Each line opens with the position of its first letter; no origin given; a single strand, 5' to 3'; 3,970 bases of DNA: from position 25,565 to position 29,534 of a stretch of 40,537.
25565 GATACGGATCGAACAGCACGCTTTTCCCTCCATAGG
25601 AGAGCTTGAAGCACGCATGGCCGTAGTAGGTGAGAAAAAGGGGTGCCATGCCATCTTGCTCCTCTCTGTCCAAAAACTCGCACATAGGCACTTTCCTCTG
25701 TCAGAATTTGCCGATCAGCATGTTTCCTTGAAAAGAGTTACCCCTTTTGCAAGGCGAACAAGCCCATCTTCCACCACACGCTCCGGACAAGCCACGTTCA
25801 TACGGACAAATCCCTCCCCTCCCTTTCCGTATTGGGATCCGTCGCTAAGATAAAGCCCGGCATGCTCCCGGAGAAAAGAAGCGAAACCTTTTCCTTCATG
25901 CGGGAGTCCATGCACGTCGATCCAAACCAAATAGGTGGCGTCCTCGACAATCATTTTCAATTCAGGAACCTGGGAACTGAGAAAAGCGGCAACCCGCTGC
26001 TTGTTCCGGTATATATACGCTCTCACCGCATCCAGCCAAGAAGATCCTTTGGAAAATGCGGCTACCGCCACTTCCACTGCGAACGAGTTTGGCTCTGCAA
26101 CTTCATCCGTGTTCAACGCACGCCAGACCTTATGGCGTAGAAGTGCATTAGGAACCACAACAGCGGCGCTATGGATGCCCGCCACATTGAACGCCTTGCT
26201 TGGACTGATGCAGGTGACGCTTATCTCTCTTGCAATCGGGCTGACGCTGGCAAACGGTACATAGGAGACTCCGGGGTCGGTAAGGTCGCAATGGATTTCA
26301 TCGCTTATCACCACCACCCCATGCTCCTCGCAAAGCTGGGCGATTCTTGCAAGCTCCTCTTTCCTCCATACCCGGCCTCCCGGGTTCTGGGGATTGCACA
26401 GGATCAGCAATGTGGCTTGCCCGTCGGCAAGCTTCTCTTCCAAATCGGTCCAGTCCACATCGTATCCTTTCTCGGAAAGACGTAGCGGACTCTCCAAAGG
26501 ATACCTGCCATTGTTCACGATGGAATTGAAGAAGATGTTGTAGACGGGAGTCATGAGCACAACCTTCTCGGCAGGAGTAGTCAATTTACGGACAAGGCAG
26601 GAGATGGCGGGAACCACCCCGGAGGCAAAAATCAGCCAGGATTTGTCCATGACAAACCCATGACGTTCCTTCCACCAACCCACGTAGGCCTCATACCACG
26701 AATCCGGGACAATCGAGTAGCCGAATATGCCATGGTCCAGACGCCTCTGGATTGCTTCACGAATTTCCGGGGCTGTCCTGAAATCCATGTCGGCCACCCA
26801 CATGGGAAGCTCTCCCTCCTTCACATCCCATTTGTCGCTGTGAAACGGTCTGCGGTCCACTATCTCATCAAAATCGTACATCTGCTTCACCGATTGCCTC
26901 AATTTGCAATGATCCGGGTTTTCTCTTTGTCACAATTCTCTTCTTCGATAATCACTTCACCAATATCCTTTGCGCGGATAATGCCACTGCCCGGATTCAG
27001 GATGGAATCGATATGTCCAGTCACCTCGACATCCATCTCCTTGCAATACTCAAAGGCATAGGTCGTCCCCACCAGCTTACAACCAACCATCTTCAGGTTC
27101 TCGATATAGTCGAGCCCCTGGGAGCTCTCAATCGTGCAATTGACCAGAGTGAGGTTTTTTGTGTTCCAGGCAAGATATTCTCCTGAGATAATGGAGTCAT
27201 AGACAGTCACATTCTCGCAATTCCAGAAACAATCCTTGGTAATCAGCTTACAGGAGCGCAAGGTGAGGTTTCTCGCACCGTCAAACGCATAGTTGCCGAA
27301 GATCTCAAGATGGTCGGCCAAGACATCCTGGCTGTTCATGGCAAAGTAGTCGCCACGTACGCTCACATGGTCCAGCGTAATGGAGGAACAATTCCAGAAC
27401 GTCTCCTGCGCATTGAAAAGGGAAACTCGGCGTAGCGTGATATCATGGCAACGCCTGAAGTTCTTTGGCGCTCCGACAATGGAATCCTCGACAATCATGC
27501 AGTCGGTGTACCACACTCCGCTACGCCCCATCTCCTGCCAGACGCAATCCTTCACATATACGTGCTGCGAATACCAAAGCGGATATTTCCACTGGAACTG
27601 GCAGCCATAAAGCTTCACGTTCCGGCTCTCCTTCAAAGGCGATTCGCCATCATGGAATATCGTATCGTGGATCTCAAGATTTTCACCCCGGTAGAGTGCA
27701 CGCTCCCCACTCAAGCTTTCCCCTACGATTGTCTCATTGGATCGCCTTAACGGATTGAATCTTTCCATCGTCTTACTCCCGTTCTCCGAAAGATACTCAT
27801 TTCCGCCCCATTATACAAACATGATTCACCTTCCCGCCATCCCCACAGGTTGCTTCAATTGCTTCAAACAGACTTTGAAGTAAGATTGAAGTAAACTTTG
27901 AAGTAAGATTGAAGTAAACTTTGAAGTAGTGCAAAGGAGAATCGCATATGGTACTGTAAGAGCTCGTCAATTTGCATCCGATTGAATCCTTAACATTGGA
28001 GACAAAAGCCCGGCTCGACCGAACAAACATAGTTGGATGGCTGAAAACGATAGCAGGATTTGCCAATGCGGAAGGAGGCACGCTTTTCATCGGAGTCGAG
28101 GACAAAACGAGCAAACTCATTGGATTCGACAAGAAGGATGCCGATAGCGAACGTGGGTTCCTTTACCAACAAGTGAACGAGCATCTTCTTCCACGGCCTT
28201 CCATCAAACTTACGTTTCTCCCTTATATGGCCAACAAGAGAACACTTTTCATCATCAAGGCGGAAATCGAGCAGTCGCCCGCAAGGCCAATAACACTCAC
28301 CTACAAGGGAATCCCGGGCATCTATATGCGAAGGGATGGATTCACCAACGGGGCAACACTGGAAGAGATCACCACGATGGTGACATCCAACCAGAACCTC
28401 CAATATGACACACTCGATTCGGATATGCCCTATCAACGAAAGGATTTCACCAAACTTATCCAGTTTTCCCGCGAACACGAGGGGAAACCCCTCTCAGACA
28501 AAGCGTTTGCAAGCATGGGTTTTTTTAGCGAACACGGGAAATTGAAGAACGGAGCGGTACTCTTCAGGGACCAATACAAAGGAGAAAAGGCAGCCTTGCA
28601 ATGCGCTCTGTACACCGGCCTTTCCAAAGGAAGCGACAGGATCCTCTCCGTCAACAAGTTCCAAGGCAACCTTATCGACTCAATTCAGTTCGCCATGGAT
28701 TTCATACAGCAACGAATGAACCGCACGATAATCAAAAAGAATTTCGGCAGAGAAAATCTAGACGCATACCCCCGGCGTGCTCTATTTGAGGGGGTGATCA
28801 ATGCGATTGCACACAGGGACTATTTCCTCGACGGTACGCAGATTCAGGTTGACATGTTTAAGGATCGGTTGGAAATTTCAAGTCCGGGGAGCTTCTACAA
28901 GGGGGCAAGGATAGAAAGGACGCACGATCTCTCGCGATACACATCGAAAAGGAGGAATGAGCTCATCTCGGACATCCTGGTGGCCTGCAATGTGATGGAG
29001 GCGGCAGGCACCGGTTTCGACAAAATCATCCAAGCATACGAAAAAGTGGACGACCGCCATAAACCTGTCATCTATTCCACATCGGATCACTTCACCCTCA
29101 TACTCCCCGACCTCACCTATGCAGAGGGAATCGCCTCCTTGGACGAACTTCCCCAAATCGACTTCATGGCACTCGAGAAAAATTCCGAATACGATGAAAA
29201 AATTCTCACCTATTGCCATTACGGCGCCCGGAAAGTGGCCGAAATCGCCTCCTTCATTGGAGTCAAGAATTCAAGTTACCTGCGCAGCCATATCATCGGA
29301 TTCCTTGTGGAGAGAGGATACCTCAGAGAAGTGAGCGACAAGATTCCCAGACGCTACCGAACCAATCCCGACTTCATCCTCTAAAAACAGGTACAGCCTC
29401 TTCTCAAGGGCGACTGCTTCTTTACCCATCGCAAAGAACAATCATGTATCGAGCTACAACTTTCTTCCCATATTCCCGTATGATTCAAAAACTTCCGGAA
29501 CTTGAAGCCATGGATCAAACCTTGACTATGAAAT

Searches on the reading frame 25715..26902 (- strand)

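Call 44: search_protein_families(library=ncbifam, proteins=[window:25715-26902:-], max_evalue=0.001)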
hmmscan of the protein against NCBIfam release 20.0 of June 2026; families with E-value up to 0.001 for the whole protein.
window:25715-26902:- (395 aa): 64 families (the best 25 are shown)
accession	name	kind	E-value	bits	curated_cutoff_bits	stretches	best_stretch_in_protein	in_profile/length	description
TIGR04350.1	C_S_lyase_PatB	subfamily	1.6e-124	415.7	340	1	11-387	1-382/384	PatB family C-S lyase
NF004770.0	PRK06108.1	subfamily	3.8e-31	108.3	422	1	29-387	36-391/396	pyridoxal phosphate-dependent aminotransferase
NF041364.1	GntC_guanitoxin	equivalog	3.4e-30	105.1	415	1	79-385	52-354/356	guanitoxin biosynthesis PLP-dependent (S)-gamma-hydroxy-L-arginine cyclodehydratase GntC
NF005855.0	PRK07777.1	equivalog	9.1e-27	94.4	553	1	47-351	46-348/391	pyridoxal phosphate-dependent aminotransferase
NF006756.0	PRK09276.1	subfamily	2.3e-25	89.3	507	1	66-386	71-384/387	LL-diaminopimelate aminotransferase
TIGR01265.1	tyr_nico_aTase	subfamily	7.1e-25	87.8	292.45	1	40-386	46-397/403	tyrosine/nicotianamine family aminotransferase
NF006229.0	PRK08361.1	equivalog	8.6e-25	87.5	624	1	35-386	39-386/391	aspartate aminotransferase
NF005816.0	PRK07682.1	equivalog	9.5e-25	87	620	1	32-388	32-383/390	aminotransferase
NF006488.0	PRK08912.1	equivalog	1.5e-24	86.7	498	1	89-386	89-382/387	aminotransferase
TIGR03540.1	DapC_direct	equivalog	4.3e-24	85.2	593.25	1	69-386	72-382/383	LL-diaminopimelate aminotransferase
TIGR03537.1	DapC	equivalog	8.6e-23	80.8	453.6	1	69-371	41-334/350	succinyldiaminopimelate transaminase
NF005817.0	PRK07683.1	equivalog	1.3e-22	80.1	575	1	35-386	34-379/387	aminotransferase A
NF004975.0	PRK06348.1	equivalog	1.2e-21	77.1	549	1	67-386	69-381/384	pyridoxal phosphate-dependent aminotransferase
NF006569.0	PRK09082.1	subfamily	8.9e-21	74.4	420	1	40-350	41-347/386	methionine aminotransferase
NF005732.0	PRK07550.1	equivalog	3.6e-20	72.4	366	1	71-372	77-371/389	aminotransferase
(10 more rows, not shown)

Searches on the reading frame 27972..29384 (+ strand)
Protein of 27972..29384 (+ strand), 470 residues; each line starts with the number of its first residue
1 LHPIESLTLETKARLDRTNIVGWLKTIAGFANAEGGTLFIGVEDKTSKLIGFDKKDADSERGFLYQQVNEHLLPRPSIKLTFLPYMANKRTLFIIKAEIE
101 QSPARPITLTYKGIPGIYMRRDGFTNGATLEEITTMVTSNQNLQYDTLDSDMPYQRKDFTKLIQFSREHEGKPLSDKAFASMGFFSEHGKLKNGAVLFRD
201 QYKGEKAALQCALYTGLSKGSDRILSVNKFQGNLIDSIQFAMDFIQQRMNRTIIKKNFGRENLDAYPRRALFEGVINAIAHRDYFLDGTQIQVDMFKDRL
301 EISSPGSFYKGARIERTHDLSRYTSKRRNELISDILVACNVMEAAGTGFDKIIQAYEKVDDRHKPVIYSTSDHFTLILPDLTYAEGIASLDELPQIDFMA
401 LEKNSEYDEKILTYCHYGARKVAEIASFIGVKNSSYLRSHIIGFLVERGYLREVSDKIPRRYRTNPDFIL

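Call 43: search_protein_families(library=pfam, proteins=[window:27972-29384:+], max_evalue=0.00001)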
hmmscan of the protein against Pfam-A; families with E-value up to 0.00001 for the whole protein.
window:27972-29384:+ (470 aa): 2 families
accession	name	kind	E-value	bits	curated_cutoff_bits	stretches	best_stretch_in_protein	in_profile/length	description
PF13749.12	HATPase_c_4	-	8.2e-22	77.5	26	1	288-378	1-89/89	Putative ATP-dependent DNA helicase recG C-terminal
PF04326.19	SLFN_AlbA_2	-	1e-15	58.8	25.3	1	5-123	1-112/118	Schlafen, AlbA_2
